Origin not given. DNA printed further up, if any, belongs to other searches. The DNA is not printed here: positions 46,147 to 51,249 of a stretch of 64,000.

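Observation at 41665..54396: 4243-aa fusion of relaxase, PrimPol, N6-methyltransferase and SNF2 helicase (DarB-like) inside the VirB operon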

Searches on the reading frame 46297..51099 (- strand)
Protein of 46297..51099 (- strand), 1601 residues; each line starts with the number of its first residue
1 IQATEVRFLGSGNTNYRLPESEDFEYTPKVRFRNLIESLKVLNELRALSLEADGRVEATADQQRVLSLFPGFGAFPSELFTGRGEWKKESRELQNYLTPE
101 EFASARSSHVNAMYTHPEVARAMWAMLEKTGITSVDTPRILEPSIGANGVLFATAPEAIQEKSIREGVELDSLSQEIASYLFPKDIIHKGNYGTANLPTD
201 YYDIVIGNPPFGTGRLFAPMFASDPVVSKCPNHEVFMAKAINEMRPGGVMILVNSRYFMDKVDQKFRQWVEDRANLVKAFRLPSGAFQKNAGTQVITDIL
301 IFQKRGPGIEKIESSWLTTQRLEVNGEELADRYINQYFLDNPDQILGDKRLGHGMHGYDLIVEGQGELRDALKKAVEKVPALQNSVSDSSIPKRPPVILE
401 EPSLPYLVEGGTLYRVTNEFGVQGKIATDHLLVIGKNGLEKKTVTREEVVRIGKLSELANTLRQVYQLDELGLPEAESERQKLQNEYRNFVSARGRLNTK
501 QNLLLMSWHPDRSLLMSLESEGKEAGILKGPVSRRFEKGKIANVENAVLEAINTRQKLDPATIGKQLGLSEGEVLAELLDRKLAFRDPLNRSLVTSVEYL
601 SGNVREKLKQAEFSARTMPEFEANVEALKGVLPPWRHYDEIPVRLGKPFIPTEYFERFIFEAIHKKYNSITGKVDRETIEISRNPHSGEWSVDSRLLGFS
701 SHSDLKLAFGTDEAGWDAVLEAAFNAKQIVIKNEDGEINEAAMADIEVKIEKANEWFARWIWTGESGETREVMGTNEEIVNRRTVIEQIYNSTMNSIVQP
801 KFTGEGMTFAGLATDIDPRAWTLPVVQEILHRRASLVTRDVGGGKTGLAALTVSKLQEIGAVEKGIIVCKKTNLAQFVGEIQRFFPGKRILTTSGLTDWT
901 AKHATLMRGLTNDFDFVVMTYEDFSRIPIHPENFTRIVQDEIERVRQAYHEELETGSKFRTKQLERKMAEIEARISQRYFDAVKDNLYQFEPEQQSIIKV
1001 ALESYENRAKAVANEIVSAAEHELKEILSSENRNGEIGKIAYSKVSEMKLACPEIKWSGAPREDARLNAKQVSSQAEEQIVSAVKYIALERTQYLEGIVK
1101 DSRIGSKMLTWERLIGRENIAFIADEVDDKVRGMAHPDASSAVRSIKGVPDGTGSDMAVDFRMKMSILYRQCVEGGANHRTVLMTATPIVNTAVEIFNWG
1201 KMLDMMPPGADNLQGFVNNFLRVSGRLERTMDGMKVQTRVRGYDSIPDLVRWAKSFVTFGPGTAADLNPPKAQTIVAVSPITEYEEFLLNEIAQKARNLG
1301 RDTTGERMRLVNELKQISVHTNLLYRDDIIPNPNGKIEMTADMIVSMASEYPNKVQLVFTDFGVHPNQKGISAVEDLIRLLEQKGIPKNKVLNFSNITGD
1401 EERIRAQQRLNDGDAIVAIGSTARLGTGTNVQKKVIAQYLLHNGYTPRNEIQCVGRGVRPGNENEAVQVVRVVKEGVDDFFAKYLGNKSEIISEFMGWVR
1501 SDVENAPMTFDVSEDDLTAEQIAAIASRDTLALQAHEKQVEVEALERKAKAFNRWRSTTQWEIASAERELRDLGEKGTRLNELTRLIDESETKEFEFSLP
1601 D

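Call 34: search_solved_structures(query=window:46330-51096:-, max_evalue=1)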
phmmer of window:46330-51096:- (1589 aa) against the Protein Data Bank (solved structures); distinct sequences matched with E-value up to 1: 4.
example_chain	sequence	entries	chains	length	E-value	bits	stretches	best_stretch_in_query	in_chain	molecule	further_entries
2i9i_A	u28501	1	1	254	0.13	12.9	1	577-700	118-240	Hypothetical protein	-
8cxz_A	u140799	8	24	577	0.45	11.1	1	201-305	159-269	Site-specific DNA-methyltransferase (adenine-specific)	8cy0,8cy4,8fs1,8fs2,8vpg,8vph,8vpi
7lni_A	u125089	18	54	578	0.45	11.1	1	201-305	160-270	Site-specific DNA-methyltransferase (adenine-specific)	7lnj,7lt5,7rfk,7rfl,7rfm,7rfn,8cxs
2okc_A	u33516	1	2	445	0.46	11.1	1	197-324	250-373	Type I restriction enzyme StySJI M protein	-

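Call 95: search_dna_similar(query=window:46297-51099:-, collection=phages, mode=protein, max_evalue=0.00001, max_rows=25)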
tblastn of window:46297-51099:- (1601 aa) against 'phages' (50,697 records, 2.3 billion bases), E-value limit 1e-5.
Records with a match: 133; places in all: 135; records where one place covers at least 80% of the query: 51.
Best place of each record, by identity: <60% 133.
By first word of the organism name: Bacteriophage 38; Ralstonia 21; Escherichia 15; Burkholderia 10; Erwinia 5; Pseudomonas 5; Klebsiella 5; Streptococcus 3; Thermus 3; Ochrobactrum 2; and 17 more.
By host as written in the record: - 46; Escherichia coli 7; Ralstonia pseudosolanacearum I-31 (MT043) 5; Burkholderia cenocepacia 4; Ralstonia pseudosolanacearum I-33 (MT061) 4; Ralstonia pseudosolanacearum 3; Klebsiella pneumoniae NI9 3; Ochrobactrum intermedium 2; and 40 more.
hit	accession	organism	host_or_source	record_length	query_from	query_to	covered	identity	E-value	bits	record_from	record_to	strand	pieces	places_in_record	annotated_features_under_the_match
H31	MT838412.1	Bacteriophage sp.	human fecal samples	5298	15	1572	88%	27.5%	2e-87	446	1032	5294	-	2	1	record has no annotation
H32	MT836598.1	Bacteriophage sp.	human fecal samples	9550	58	1546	86%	27.4%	7e-93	451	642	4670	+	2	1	record has no annotation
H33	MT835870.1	Bacteriophage sp.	human fecal samples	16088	15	1546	85%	27.8%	7e-85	431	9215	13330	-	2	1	record has no annotation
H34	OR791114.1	Pseudoalteromonas phage vB_PalP_Y7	Pseudoalteromonas sp. Y7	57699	40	1572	93%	25.1%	1e-80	368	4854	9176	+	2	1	DarB-like antirestriction protein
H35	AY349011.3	Burkholderia phage Bcep22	-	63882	10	1584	89%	26.0%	9e-77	359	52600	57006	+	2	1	DarB-like antirestriction protein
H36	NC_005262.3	Burkholderia phage Bcep22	-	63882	10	1584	89%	26.0%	9e-77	359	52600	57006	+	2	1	DarB-like antirestriction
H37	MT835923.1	Bacteriophage sp.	human fecal samples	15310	15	1510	84%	27.4%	4e-95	452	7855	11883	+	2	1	record has no annotation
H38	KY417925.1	Ochrobactrum phage POI1126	Ochrobactrum intermedium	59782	29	1569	87%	26.4%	3e-90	404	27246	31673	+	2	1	DNA methylase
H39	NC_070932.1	Ochrobactrum phage POI1126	Ochrobactrum intermedium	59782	29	1569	87%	26.4%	3e-90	404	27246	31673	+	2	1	DarB-like antirestriction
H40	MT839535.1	Bacteriophage sp.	human fecal samples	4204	88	1546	84%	26.8%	3e-82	418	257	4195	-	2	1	record has no annotation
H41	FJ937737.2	Burkholderia phage BcepIL02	Burkholderia cenocepacia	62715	50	1575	86%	26.4%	8e-81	373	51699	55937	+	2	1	DarB-like antirestriction protein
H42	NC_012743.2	Burkholderia phage BcepIL02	Burkholderia cenocepacia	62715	50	1575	86%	26.4%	8e-81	373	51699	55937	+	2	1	DarB-like antirestriction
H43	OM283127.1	Burkholderia phage JC1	Burkholderia cenocepacia Van1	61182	50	1569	85%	26.5%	5e-83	381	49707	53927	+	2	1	DarB-like antirestriction protein | terminator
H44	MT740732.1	Ralstonia phage Darius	Ralstonia pseudosolanacearum I-15 ...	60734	50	1589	87%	26.1%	3e-78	361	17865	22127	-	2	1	hypothetical protein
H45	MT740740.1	Ralstonia phage Gervaise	Ralstonia pseudosolanacearum I-15 ...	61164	50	1589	87%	26.1%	3e-78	361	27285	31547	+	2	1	hypothetical protein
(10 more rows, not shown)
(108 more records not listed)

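Call 96: search_dna_similar(query=window:46297-51099:-, collection=plasmids, mode=protein, max_evalue=0.00001, max_rows=12)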
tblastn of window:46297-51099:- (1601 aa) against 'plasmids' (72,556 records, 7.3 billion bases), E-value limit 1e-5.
Records with a match: 2014; places in all: 2090; records where one place covers at least 80% of the query: 613.
Best place of each record, by identity: <60% 2014.
By first word of the organism name: Escherichia 506; Campylobacter 212; Agrobacterium 164; Rhizobium 86; Rhodococcus 64; Enterococcus 58; Salmonella 57; Listeria 44; Bradyrhizobium 42; Acetobacter 39; and 171 more.
By predicted mobility (MOB-suite, as given by PLSDB): non-mobilizable 1041; conjugative 701; mobilizable 272.
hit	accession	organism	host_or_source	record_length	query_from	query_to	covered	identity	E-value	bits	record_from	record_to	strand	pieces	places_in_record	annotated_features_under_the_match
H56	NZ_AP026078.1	Acaryochloris marina MBIC10699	cell culture,Ascidian, Diplosoma similis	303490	15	1584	92%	27.2%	1e-96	456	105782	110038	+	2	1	SNF2-related protein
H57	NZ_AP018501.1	Lactococcus cremoris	-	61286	37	1599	94%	26.1%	3e-37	410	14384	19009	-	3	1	SNF2-related protein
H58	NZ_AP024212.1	Lactococcus cremoris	-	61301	37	1599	94%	26.1%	3e-37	410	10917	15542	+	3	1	SNF2-related protein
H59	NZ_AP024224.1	Lactococcus cremoris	-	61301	37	1599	94%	26.1%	3e-37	410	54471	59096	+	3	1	SNF2-related protein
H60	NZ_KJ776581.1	Clostridium botulinum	-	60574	15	1560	88%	27.6%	1e-91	441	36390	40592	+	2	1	SNF2-related protein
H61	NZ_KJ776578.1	Clostridium botulinum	-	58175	15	1560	88%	27.6%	2e-91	441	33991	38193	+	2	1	SNF2-related protein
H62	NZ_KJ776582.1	Clostridium botulinum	-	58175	15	1560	88%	27.6%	2e-91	441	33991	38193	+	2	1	SNF2-related protein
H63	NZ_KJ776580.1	Clostridium botulinum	-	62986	15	1560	88%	27.6%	2e-91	441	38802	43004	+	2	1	SNF2-related protein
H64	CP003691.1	Bacillus thuringiensis MC28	-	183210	15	1599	90%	26.8%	5e-73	399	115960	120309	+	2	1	SNF2 family protein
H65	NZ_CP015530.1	Rhodococcus sp. WB1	soil,PCBs contaminated soil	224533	29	1589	86%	27.6%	2e-38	360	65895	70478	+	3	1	helicase-related protein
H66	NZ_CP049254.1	Microbacterium amylolyticum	cell culture,soil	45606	5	1557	87%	27.3%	3e-76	402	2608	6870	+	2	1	SNF2-related protein | hypothetical protein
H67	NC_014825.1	Ruminococcus albus 7 = DSM 20455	-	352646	16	1527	85%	27.7%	1e-84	423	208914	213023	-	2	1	SNF2-related protein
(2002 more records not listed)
